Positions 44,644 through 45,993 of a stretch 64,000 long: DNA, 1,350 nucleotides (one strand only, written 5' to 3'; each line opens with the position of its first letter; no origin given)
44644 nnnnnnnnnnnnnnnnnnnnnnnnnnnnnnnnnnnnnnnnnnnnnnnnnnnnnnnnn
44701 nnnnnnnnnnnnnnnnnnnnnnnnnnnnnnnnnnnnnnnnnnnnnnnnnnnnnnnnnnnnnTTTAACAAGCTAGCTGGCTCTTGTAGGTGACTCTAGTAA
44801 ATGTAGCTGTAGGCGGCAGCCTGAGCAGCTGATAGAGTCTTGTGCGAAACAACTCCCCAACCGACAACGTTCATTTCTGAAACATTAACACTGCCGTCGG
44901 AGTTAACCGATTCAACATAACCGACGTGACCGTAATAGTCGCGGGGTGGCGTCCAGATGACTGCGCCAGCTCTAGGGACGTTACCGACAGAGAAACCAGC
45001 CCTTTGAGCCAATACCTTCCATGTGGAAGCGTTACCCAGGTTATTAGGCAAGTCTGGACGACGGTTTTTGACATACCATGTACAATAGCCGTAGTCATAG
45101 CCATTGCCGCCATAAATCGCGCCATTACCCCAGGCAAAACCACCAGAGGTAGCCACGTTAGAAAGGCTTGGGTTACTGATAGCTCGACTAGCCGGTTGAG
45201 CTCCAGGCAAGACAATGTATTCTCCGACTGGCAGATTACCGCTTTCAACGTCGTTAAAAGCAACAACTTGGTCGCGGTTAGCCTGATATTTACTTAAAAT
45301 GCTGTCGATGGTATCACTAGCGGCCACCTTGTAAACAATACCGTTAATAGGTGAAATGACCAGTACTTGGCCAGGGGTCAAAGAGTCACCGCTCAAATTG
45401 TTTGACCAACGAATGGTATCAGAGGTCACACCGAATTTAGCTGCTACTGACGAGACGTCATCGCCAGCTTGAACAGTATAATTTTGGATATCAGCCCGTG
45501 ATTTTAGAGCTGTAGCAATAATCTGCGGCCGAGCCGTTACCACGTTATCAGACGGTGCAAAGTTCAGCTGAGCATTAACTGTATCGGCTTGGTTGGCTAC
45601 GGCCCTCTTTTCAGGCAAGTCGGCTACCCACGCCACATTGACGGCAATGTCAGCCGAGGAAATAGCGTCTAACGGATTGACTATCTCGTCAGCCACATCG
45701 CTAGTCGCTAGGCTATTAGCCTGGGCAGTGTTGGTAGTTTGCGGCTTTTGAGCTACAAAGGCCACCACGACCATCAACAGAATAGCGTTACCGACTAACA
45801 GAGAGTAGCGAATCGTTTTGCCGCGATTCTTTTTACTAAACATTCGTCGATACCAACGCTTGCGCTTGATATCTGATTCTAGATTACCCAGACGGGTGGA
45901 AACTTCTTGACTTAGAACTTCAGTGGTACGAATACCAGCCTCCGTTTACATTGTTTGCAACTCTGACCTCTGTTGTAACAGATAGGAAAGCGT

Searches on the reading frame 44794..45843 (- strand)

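Call 45: search_protein_families(library=pfam, proteins=[window:44794-45843:-], max_evalue=0.001)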
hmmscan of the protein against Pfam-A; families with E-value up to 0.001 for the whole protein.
window:44794-45843:- (349 aa): 4 families
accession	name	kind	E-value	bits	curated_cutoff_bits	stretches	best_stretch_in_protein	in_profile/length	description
PF05257.22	CHAP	-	6.7e-20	71.8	26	1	246-325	3-81/81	CHAP domain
PF01476.26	LysM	-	2.6e-16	59.7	20.9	1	122-163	1-42/43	LysM domain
PF23473.1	LysM3_LYK4_5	-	3.2e-08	33.9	29.3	1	122-157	5-40/48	LYK4/5 LysM3 domain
PF23462.1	LysM3_NFP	-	0.0009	20.2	28.1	0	125-149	8-32/48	NFP LysM3 domain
